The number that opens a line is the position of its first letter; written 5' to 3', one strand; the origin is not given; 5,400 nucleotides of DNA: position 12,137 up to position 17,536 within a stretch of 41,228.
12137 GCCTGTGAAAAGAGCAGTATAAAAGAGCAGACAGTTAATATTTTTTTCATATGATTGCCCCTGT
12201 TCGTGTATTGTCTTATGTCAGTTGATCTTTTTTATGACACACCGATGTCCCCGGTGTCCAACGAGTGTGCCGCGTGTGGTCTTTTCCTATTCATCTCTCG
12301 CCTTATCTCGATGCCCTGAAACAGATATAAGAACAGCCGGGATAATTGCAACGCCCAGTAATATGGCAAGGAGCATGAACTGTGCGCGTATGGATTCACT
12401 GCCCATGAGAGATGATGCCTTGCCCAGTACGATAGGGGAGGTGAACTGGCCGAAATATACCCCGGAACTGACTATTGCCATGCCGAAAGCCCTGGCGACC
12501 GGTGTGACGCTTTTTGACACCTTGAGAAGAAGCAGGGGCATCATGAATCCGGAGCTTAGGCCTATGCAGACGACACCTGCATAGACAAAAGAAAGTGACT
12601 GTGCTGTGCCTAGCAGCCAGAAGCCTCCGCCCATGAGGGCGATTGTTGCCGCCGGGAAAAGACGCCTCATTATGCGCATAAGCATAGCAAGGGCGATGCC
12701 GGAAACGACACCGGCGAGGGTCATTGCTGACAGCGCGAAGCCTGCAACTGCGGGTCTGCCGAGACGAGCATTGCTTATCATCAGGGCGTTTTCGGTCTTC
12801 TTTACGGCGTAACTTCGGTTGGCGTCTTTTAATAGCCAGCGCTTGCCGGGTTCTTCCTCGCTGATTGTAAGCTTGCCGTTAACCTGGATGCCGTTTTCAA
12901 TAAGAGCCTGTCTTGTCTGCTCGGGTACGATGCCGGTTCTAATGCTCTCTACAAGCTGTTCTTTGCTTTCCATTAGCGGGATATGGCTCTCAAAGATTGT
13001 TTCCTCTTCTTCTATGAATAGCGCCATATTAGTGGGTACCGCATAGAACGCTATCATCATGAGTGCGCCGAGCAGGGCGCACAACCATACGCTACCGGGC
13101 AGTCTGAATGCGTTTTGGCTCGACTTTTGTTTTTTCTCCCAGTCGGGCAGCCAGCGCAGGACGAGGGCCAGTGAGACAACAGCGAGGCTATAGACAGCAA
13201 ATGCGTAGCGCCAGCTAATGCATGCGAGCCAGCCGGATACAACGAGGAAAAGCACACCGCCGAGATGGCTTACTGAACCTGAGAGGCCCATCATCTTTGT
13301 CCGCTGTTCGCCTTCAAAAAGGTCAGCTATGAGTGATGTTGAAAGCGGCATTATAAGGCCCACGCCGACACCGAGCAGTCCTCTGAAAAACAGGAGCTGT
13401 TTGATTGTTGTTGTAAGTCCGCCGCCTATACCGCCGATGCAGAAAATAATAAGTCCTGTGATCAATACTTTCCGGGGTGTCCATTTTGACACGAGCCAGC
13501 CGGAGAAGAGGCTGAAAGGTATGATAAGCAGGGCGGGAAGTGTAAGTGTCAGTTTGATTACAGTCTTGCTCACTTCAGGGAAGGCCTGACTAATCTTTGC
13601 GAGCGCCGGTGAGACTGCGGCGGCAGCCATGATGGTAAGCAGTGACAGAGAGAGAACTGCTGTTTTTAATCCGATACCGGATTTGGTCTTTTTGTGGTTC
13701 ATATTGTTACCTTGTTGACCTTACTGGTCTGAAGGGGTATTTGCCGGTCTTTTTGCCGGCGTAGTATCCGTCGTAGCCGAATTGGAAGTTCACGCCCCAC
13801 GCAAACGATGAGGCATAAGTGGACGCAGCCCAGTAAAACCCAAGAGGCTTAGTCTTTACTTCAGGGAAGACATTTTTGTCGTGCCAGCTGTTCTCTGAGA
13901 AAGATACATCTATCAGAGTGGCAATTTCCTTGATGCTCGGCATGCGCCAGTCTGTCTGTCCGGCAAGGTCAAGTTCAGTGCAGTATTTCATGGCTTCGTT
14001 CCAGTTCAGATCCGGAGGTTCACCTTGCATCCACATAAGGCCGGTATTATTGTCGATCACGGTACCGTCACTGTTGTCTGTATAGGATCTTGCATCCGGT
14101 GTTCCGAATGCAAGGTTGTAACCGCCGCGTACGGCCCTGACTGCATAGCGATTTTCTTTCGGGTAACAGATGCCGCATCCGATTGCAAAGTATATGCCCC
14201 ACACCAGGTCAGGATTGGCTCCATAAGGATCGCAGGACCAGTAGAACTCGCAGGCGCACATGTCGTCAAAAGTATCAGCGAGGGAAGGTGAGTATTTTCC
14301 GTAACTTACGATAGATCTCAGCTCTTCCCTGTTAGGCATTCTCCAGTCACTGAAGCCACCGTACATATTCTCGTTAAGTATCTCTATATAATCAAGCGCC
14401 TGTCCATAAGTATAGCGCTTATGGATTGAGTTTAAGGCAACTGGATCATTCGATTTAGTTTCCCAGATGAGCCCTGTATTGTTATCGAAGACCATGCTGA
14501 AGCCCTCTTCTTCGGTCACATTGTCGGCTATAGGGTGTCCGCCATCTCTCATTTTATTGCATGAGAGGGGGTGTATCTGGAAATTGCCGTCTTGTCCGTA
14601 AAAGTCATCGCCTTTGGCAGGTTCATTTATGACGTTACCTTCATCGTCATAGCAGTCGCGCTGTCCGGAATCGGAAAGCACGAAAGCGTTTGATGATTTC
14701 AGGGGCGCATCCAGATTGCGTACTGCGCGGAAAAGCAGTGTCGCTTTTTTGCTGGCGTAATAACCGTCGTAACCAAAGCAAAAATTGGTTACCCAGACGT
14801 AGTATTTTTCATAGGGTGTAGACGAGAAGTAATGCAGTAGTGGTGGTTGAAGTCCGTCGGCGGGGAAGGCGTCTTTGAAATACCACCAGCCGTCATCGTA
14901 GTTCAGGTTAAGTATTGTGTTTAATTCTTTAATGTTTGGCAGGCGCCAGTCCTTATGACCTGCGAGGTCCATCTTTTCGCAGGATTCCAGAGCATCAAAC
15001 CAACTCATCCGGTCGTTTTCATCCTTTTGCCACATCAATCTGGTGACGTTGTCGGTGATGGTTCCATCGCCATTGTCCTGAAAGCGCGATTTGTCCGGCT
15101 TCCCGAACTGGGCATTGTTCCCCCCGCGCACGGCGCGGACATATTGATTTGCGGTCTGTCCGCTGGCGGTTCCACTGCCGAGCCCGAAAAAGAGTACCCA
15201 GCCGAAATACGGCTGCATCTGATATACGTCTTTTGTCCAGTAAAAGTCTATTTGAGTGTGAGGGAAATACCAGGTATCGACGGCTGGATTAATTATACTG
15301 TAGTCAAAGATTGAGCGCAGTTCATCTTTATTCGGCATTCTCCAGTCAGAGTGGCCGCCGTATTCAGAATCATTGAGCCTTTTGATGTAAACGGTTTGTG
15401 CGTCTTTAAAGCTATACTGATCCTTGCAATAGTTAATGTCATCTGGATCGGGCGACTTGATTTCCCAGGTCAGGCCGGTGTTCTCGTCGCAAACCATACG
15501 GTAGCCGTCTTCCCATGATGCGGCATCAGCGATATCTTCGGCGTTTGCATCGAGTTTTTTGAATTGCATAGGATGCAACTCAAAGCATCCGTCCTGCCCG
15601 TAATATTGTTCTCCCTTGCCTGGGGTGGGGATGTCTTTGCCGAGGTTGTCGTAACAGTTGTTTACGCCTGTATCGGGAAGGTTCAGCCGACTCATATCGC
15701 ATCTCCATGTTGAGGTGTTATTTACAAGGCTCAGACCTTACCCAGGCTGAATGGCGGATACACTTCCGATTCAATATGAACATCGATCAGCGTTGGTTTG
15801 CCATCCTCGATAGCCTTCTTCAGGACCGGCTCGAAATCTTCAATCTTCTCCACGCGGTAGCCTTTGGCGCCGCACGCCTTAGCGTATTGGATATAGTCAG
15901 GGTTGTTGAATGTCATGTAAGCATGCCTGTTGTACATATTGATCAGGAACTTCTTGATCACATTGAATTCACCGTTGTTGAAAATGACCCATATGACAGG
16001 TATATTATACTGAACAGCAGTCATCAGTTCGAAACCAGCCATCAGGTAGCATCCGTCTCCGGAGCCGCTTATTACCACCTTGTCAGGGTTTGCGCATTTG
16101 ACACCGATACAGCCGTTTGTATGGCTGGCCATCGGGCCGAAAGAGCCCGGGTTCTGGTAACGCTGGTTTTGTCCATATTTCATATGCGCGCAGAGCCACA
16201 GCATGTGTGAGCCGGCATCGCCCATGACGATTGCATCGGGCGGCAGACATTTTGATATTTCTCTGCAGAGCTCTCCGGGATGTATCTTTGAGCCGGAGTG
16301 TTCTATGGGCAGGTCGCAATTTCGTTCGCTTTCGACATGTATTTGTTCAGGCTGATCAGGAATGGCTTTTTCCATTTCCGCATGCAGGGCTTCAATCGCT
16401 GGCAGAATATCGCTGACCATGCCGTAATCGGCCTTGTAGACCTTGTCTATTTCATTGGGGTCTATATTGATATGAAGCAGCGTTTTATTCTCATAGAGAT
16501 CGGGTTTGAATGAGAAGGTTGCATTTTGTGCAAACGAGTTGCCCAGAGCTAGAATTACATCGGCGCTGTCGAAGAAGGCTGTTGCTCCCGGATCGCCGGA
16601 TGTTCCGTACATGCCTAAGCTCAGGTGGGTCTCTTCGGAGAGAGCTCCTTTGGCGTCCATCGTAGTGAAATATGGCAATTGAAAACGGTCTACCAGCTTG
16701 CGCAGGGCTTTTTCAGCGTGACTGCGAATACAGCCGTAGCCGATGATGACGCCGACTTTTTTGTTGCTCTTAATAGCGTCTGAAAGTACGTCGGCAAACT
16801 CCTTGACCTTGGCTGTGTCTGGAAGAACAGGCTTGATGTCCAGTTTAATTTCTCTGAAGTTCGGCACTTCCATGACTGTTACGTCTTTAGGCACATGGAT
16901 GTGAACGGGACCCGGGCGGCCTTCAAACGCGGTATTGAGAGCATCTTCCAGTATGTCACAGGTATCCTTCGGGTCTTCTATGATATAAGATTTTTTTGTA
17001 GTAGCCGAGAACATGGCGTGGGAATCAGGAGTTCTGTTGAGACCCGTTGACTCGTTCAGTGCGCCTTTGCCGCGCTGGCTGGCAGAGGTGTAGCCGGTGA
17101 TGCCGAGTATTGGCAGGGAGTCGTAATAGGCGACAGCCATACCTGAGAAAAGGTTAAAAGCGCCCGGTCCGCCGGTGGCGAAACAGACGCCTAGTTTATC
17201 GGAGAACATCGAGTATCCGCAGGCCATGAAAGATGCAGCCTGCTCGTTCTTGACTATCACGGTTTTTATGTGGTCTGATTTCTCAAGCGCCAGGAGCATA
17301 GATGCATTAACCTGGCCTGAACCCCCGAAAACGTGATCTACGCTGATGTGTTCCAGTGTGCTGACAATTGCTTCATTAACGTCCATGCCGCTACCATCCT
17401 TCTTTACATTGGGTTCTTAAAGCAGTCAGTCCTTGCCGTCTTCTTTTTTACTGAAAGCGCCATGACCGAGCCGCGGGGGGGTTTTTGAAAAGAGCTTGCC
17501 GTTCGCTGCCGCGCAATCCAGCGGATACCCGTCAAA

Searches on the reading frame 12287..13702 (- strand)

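Call 6: search_protein_families(library=pfam, proteins=[window:12287-13702:-], max_evalue=0.001)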
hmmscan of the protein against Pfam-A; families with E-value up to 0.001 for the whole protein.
window:12287-13702:- (471 aa): 2 families
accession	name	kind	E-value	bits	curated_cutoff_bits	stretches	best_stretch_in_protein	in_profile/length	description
PF07690.21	MFS_1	-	3e-41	141.9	33.4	2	18-231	3-230/347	Major Facilitator Superfamily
PF00083.30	Sugar_tr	-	2.1e-07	30.7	22.3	1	64-187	63-193/452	Sugar (and other) transporter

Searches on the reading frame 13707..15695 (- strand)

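Call 9: search_protein_families(library=pfam, proteins=[window:13707-15695:-], max_evalue=1)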
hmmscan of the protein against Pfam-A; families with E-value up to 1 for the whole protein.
window:13707-15695:- (662 aa): 1 family
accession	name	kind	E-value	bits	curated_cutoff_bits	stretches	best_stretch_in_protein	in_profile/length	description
PF07603.17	Lcl_C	-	1.9e-105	347.8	34.9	4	401-523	2-117/117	Lcl C-terminal domain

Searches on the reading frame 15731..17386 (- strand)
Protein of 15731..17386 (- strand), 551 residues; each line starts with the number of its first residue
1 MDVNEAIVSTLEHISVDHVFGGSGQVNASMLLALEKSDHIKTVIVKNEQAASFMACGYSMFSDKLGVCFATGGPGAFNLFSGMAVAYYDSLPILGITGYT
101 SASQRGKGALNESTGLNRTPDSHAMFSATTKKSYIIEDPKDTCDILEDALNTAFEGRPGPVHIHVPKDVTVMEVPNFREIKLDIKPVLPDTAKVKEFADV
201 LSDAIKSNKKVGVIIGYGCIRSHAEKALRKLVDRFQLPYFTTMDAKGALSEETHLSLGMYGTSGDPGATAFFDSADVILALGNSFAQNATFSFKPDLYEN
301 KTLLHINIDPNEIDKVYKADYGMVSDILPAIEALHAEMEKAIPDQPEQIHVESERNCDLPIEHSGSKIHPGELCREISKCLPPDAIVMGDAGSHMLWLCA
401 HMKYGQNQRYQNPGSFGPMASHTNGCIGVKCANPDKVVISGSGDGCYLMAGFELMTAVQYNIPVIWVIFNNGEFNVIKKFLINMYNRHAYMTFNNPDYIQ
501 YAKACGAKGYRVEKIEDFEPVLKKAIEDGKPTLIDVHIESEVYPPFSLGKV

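Call 9: search_protein_families(library=pfam, proteins=[window:15731-17386:-], max_evalue=1)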
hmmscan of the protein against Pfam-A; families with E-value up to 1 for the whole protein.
window:15731-17386:- (551 aa): 4 families
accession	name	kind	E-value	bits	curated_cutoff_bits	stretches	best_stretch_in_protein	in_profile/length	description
PF02775.26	TPP_enzyme_C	-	1.8e-37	128.9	21.9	1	390-536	1-151/151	Thiamine pyrophosphate enzyme, C-terminal TPP binding domain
PF00205.28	TPP_enzyme_M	-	2e-32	112.2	30.4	1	203-334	6-137/137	Thiamine pyrophosphate enzyme, central domain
PF02776.23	TPP_enzyme_N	-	4.4e-29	101.1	26.8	1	1-111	1-111/119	Thiamine pyrophosphate enzyme, N-terminal TPP binding domain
PF00543.27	P-II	-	0.21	12.4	25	0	91-169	20-95/102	Nitrogen regulatory protein P-II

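Call 60: search_protein_families(library=ncbifam, proteins=[window:15731-17386:-], max_evalue=0.001)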
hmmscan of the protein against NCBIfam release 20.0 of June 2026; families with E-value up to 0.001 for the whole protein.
window:15731-17386:- (551 aa): 53 families (the best 25 are shown)
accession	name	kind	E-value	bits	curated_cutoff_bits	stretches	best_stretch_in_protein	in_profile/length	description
NF006187.0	PRK08322.1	equivalog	1.7e-99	333.7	509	1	3-539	4-529/548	acetolactate synthase large subunit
TIGR00118.1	acolac_lg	equivalog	9.1e-99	331.4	538.35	1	4-547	4-545/557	biosynthetic-type acetolactate synthase large subunit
NF004919.0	PRK06276.1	equivalog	1.3e-93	314.3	866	1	3-541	3-541/582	acetolactate synthase large subunit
NF004710.0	PRK06048.1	equivalog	2.8e-93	313.3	976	1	1-544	8-545/561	acetolactate synthase large subunit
NF006052.0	PRK08199.1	subfamily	2.1e-92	310.3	539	1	5-542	12-541/559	thiamine pyrophosphate protein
NF006319.0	PRK08527.1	equivalog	2.1e-91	307.1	905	1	5-539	8-539/565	acetolactate synthase large subunit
NF006524.0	PRK08978.1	equivalog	7.5e-90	301.7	738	1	4-541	4-527/548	acetolactate synthase 2 catalytic subunit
NF005860.0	PRK07789.1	equivalog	6.5e-86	289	881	1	4-544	37-586/615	acetolactate synthase large subunit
NF005651.0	PRK07418.1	subfamily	2.2e-83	280.5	942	1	5-545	23-568/617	acetolactate synthase large subunit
NF006378.0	PRK08617.1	equivalog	2.2e-79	267.3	510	1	5-539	12-539/556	acetolactate synthase AlsS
NF006122.0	PRK08266.1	subfamily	8.3e-79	265.5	571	1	4-541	7-527/543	hypothetical protein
NF005584.0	PRK07282.1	equivalog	2e-78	264.3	970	1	5-540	14-542/566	acetolactate synthase large subunit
NF005712.0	PRK07524.1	subfamily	7.3e-78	262.3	500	1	3-540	5-531/536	5-guanidino-2-oxopentanoate decarboxylase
NF006377.0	PRK08611.1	equivalog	1.2e-76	258.6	742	1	3-542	6-533/576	pyruvate oxidase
NF006016.1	PRK08155.1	equivalog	3.1e-76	257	870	1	5-544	7-540/554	acetolactate synthase large subunit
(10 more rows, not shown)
